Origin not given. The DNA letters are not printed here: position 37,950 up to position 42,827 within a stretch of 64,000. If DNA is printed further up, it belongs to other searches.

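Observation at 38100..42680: Four-domain ElbD-like enzyme (acyl reductase - AMP ligase - ACP - AGPAT), the myxobacterial ether-lipid synthase architecture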

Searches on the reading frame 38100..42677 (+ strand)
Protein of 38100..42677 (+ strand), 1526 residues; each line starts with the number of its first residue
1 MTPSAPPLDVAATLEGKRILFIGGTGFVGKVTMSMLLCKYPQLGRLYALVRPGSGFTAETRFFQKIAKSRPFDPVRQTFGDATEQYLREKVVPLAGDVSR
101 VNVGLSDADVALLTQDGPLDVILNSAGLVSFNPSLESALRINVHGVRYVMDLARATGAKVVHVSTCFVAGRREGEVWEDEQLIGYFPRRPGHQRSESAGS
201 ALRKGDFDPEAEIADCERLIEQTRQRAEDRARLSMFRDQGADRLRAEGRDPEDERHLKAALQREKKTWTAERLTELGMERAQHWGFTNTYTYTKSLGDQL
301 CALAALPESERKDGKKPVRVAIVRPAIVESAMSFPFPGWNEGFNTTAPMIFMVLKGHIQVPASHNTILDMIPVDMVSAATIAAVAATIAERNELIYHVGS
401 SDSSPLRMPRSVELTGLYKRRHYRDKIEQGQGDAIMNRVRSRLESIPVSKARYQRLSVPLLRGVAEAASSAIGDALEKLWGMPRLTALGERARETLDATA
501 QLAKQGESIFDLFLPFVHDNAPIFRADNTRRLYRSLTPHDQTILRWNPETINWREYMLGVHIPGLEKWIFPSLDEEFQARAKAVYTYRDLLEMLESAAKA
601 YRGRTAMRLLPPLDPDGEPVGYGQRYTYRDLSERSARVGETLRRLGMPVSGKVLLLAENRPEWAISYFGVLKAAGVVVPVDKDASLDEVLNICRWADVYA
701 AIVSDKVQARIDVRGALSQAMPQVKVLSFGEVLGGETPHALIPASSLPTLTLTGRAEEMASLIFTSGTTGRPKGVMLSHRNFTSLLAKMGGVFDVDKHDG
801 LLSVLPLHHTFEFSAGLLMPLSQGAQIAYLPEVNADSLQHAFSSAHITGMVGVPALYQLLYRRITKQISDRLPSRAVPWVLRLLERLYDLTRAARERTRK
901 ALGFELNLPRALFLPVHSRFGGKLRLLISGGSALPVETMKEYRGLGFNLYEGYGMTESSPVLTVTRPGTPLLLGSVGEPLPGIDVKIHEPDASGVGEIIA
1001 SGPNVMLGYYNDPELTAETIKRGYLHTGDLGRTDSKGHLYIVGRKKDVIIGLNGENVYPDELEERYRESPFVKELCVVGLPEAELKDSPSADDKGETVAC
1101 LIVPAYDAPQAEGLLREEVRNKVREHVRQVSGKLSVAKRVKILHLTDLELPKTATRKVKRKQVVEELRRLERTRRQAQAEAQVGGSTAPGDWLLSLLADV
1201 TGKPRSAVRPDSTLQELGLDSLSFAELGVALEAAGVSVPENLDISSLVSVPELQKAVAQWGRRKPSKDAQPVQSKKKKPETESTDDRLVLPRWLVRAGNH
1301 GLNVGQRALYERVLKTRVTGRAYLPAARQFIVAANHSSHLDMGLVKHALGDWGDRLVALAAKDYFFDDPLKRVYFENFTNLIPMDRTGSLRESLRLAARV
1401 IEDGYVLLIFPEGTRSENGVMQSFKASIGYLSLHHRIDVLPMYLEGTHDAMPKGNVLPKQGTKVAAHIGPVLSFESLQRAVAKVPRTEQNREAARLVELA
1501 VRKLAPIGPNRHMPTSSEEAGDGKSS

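Call 4: search_protein_families(library=pfam, proteins=[window:38100-42677:+], max_evalue=0.01)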
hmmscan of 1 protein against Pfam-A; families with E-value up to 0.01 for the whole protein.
window:38100-42677:+ (1526 aa): 9 families
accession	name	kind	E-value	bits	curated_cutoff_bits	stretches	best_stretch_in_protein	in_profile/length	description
PF00501.34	AMP-binding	-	6.8e-74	249.4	29.9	1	595-1010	2-384/384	AMP-binding enzyme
PF07993.18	NAD_binding_4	-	6.5e-46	157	20.1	1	23-379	3-257/258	Male sterility protein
PF01553.26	Acyltransferase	-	3e-20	72.8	23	1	1316-1444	2-131/132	Acyltransferase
PF00550.31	PP-binding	-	2.7e-09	37.6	20.8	1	1191-1241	1-52/67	Phosphopantetheine attachment site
PF03015.24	Sterile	-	3.1e-07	30.9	35.4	1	504-570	27-91/93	Male sterility protein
PF13193.12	AMP-binding_C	-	1.2e-06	29.7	24.5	1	1061-1157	1-76/76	AMP-binding enzyme C-terminal domain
PF01370.27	Epimerase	-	3.4e-05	23.8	20.9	1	19-174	1-124/240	NAD dependent epimerase/dehydratase family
PF23562.2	AMP-binding_C_3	-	4.7e-05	24.2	20.8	1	1047-1166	2-111/124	AMP-binding enzyme C-terminal domain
PF04321.23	RmlD_sub_bind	-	0.0079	15.7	27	0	135-178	71-114/287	RmlD substrate binding domain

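Call 10: search_protein_families(library=ncbifam, proteins=[window:38100-42677:+], max_evalue=0.001)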
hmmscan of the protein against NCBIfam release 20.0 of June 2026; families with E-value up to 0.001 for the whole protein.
window:38100-42677:+ (1526 aa): 106 families (the best 25 are shown)
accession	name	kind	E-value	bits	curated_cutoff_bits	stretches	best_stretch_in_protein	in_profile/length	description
NF004837.0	PRK06187.1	subfamily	2.1e-80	270.5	476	2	923-1169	287-524/531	long-chain-fatty-acid--CoA ligase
NF005702.0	PRK07514.1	subfamily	1.9e-64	217.9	558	2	923-1164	271-497/506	malonyl-CoA synthase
NF006386.0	PRK08633.1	equivalog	1e-62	212.2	1221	3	923-1045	899-1041/1147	acyl-[ACP]--phospholipid O-acyltransferase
NF005801.1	PRK07656.1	equivalog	5.5e-60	203.4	657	2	923-1085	280-442/500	FadD3 family acyl-CoA ligase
NF004114.0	PRK05605.1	equivalog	6.9e-59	199.6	766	2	925-1170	341-572/575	long-chain-fatty-acid--CoA ligase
TIGR01923.1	menE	equivalog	4.4e-57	193.9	330.15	2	923-1090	225-392/442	o-succinylbenzoate--CoA ligase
NF005307.0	PRK06839.1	equivalog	1.4e-54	185.5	748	2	924-1168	266-494/496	o-succinylbenzoate--CoA ligase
NF009233.0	PRK12583.1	subfamily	5.4e-51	173.6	832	3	924-1164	319-547/558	fatty acid CoA ligase family protein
NF006182.0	PRK08316.1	subfamily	1.3e-50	172.4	663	2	928-1166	292-516/523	fatty acyl-CoA synthetase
NF005714.0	PRK07529.1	subfamily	2.2e-50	171.7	632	3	916-1161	332-570/640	acyl-CoA synthetase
NF004758.0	PRK06087.1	equivalog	5.6e-50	170.3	736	2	923-1174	304-543/548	medium-chain fatty-acid--CoA ligase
NF006181.0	PRK08314.1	subfamily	1.6e-49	168.6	705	3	924-1167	321-554/563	long-chain-fatty-acid--CoA ligase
NF002966.0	PRK03640.1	equivalog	1.9e-49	168.6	556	2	919-1165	251-478/483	o-succinylbenzoate--CoA ligase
NF006523.0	PRK08974.1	equivalog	8.3e-49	166.1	884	2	923-1168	326-554/561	long-chain-fatty-acid--CoA ligase FadD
NF005220.0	PRK06710.1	equivalog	1.2e-47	162.3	1116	2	924-1171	325-557/563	long-chain-fatty-acid--CoA ligase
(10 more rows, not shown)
